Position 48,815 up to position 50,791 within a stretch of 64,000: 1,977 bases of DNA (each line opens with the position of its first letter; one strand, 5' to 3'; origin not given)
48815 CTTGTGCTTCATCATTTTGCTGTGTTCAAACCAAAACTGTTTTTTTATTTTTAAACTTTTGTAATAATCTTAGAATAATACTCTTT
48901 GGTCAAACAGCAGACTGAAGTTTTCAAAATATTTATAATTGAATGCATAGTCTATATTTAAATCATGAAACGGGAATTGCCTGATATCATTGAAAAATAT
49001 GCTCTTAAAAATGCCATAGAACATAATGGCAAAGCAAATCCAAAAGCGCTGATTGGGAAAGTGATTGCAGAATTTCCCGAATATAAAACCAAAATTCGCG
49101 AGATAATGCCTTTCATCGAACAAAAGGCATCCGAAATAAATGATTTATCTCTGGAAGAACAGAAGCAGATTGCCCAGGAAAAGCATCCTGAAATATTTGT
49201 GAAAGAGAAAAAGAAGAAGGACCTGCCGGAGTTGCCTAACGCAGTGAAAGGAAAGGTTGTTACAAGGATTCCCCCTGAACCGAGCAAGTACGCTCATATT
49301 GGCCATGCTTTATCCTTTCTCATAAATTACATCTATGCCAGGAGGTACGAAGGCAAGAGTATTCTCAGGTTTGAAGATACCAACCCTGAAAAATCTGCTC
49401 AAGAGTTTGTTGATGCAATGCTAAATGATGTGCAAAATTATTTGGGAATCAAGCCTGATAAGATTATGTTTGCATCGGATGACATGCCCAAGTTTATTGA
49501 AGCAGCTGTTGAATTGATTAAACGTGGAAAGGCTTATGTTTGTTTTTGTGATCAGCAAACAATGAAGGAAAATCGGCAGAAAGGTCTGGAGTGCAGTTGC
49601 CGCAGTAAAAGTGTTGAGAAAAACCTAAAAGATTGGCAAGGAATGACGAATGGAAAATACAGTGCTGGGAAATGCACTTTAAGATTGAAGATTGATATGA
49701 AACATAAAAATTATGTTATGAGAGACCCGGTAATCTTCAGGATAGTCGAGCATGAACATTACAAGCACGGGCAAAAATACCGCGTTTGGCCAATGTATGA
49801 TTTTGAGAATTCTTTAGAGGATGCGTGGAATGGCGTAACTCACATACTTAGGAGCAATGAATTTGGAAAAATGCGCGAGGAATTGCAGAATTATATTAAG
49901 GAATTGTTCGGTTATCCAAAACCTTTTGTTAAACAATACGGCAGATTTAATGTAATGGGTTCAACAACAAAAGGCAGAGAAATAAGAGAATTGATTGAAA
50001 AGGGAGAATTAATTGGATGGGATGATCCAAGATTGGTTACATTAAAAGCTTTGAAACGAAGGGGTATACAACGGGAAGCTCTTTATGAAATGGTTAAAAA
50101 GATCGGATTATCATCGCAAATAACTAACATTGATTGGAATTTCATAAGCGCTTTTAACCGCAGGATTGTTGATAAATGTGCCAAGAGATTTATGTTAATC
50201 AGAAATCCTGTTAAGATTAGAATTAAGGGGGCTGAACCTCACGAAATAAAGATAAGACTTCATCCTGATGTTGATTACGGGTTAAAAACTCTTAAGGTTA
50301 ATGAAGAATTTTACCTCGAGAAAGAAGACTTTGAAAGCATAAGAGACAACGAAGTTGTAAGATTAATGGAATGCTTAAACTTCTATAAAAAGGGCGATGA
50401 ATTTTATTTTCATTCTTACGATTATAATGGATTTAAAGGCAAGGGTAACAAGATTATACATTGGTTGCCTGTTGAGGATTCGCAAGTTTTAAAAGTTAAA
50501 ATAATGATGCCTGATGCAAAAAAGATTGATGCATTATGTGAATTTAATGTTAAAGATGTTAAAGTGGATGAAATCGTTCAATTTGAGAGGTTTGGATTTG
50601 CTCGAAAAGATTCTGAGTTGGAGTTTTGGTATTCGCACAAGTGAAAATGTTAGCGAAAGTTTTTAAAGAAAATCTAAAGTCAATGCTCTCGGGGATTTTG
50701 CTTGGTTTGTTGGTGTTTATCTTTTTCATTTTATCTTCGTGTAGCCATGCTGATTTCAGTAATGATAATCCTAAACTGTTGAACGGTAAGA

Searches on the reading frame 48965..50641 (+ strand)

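Call 50: search_protein_families(library=pfam, proteins=[window:48965-50641:+], max_evalue=0.00001)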
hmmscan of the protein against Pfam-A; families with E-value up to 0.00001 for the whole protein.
window:48965-50641:+ (559 aa): 3 families
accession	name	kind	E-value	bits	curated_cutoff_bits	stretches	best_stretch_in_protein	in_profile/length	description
PF00749.27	tRNA-synt_1c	-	4.1e-78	262.9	23.4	1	97-400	1-310/314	tRNA synthetases class I (E and Q), catalytic domain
PF03950.23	tRNA-synt_1c_C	-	9.1e-14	51.9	23.9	1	406-473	1-71/91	tRNA synthetases class I (E and Q), anti-codon binding domain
PF20974.2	tRNA-synt_1c_C2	-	4.4e-09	37.3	23.9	1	497-549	1-69/69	tRNA synthetases class I (E and Q), anti-codon binding domain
